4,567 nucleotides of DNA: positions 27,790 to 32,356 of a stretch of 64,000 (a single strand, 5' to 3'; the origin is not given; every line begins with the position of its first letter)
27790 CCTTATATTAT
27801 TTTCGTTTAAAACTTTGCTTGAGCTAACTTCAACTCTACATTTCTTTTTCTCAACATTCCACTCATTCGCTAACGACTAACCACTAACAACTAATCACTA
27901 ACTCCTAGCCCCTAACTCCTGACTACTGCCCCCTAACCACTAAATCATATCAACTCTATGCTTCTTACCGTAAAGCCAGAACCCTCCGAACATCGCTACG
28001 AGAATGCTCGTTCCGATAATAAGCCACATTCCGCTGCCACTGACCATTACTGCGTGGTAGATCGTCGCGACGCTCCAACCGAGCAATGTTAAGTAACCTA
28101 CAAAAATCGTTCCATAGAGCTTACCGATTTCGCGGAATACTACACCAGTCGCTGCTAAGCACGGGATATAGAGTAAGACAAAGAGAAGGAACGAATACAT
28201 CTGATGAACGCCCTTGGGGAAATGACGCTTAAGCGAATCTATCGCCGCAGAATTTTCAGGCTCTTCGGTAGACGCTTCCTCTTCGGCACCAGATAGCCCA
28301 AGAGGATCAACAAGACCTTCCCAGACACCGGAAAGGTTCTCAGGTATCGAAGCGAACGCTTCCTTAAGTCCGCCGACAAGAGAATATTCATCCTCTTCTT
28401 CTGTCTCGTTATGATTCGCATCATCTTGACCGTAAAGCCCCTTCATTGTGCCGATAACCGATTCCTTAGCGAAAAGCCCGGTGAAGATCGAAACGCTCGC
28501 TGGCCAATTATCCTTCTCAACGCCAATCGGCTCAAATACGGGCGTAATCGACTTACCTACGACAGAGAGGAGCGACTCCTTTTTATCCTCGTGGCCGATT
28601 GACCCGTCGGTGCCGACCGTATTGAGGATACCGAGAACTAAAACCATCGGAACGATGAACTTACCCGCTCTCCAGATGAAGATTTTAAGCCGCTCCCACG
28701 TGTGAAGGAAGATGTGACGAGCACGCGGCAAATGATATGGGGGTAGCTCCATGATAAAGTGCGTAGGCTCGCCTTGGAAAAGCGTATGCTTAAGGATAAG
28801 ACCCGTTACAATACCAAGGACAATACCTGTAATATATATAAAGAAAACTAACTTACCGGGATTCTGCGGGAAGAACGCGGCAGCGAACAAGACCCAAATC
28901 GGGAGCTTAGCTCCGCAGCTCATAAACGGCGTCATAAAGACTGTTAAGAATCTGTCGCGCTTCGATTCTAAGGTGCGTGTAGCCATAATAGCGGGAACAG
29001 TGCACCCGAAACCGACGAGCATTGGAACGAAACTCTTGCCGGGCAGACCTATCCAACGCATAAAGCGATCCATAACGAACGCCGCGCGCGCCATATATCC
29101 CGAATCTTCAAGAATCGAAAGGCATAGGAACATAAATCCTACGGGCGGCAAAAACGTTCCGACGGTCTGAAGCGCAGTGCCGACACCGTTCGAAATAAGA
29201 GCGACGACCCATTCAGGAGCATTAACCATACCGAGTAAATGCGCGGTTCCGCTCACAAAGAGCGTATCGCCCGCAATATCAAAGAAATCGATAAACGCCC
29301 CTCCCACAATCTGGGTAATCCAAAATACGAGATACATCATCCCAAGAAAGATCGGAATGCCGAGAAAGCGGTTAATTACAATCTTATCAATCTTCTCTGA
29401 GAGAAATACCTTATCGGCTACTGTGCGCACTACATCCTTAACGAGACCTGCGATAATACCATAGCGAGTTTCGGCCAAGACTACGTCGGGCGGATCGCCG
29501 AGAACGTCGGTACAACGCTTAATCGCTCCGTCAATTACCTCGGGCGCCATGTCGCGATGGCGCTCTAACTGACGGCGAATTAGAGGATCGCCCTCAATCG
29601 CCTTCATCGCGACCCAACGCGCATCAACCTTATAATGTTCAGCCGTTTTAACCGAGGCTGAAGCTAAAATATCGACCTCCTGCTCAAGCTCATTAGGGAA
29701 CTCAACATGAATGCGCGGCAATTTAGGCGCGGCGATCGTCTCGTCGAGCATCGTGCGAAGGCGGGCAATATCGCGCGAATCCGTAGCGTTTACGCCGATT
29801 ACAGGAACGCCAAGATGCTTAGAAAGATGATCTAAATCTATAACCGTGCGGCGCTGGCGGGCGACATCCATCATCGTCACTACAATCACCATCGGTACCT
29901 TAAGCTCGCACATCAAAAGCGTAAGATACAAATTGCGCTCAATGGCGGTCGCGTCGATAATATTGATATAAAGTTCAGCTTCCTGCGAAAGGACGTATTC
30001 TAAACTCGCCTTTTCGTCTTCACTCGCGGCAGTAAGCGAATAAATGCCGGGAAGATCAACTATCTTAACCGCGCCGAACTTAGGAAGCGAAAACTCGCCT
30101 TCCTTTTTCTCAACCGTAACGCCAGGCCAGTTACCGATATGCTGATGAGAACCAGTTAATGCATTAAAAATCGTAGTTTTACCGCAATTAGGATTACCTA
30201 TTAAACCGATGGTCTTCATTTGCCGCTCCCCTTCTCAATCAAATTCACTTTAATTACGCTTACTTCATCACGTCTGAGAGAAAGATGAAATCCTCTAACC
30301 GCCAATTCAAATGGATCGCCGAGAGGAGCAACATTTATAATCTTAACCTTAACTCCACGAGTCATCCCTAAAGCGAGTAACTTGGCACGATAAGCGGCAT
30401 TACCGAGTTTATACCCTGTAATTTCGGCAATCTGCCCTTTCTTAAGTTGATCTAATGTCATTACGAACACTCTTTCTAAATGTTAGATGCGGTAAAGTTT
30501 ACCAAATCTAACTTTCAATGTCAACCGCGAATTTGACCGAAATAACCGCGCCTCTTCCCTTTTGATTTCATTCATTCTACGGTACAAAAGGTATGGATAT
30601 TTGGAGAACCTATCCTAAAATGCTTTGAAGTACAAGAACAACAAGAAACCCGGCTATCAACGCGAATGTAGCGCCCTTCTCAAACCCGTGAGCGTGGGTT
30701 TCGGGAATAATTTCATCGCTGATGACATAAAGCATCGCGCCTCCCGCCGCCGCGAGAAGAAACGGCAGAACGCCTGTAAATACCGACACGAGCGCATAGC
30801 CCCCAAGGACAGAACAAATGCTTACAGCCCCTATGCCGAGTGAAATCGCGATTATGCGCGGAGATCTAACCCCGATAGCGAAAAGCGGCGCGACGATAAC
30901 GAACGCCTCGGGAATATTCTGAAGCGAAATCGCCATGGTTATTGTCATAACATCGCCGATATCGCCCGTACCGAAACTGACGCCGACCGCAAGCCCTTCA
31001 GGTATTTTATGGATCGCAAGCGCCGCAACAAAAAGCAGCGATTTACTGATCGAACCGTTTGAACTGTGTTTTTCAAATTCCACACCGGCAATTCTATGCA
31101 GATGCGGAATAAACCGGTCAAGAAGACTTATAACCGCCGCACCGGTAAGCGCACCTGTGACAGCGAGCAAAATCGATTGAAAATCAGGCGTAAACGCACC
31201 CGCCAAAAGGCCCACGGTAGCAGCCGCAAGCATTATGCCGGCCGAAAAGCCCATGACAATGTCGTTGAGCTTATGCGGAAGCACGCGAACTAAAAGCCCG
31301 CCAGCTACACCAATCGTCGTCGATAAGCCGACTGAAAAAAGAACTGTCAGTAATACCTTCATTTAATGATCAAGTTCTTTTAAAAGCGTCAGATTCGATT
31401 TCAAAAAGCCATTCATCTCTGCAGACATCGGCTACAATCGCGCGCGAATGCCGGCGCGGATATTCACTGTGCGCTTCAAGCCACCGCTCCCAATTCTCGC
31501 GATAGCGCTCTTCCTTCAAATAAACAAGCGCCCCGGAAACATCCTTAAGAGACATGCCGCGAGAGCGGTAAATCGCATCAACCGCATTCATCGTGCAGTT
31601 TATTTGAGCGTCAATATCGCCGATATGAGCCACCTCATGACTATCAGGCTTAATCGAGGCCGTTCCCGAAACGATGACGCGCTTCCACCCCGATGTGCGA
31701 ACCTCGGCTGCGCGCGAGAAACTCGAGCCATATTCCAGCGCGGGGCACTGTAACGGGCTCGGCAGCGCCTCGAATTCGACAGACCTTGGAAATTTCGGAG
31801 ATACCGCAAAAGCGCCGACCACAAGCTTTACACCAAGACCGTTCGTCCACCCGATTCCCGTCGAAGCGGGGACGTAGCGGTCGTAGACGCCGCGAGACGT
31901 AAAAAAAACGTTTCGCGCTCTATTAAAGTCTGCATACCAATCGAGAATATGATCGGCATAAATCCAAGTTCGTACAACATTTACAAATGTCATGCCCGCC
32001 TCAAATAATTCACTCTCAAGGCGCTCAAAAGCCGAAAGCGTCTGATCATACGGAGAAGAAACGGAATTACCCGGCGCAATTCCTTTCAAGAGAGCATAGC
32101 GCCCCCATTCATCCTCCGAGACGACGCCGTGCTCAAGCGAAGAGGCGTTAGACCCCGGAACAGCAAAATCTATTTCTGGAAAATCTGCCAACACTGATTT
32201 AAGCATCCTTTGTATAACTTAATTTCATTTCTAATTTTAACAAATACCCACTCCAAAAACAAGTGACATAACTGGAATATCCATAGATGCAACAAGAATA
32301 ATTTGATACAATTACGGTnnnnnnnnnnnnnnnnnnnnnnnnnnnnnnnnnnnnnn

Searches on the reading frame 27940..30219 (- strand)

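Call 108: search_protein_families(library=pfam, proteins=[window:27940-30219:-], max_evalue=0.00001)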
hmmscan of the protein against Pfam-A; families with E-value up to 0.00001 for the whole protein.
window:27940-30219:- (759 aa): 5 families
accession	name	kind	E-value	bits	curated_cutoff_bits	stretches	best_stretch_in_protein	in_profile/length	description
PF02421.24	FeoB_N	-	4e-59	199.1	27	1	3-156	2-154/156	Ferrous iron transport protein B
PF07670.19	Gate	-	1.8e-42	144.4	29.6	2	355-447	3-102/104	Nucleoside recognition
PF07664.17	FeoB_C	-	1.2e-22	79.8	26.6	1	458-510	1-54/54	Ferrous iron transport protein B C terminus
PF01926.29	MMR_HSR1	-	1.3e-18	67.6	21.9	1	3-115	1-112/113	50S ribosome-binding GTPase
PF17910.6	FeoB_Cyto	-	2.2e-14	54.1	23.4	1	174-265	1-90/90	FeoB cytosolic helical domain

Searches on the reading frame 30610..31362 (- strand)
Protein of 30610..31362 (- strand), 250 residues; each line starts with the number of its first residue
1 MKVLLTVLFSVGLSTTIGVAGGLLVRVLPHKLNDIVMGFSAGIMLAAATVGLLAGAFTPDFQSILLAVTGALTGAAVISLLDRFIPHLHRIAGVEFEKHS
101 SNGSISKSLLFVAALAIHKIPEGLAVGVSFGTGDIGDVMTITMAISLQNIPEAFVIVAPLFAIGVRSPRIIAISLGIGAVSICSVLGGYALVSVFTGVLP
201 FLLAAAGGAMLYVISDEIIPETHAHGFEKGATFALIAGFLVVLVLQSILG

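Call 108: search_protein_families(library=pfam, proteins=[window:30610-31362:-], max_evalue=0.00001)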
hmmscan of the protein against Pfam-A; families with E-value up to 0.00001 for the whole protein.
window:30610-31362:- (250 aa): 1 family
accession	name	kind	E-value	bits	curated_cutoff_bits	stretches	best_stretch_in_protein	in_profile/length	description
PF02535.28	Zip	-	1.5e-17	64.3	35.1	1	108-245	178-322/323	ZIP Zinc transporter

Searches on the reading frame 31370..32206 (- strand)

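Call 108: search_protein_families(library=pfam, proteins=[window:31370-32206:-], max_evalue=0.00001)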
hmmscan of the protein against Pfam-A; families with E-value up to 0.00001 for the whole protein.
window:31370-32206:- (278 aa): 1 family
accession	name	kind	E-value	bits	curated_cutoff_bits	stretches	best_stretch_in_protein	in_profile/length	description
PF01042.26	Ribonuc_L-PSP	-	1.2e-12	48.4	27.3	0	176-274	20-119/121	Endoribonuclease L-PSP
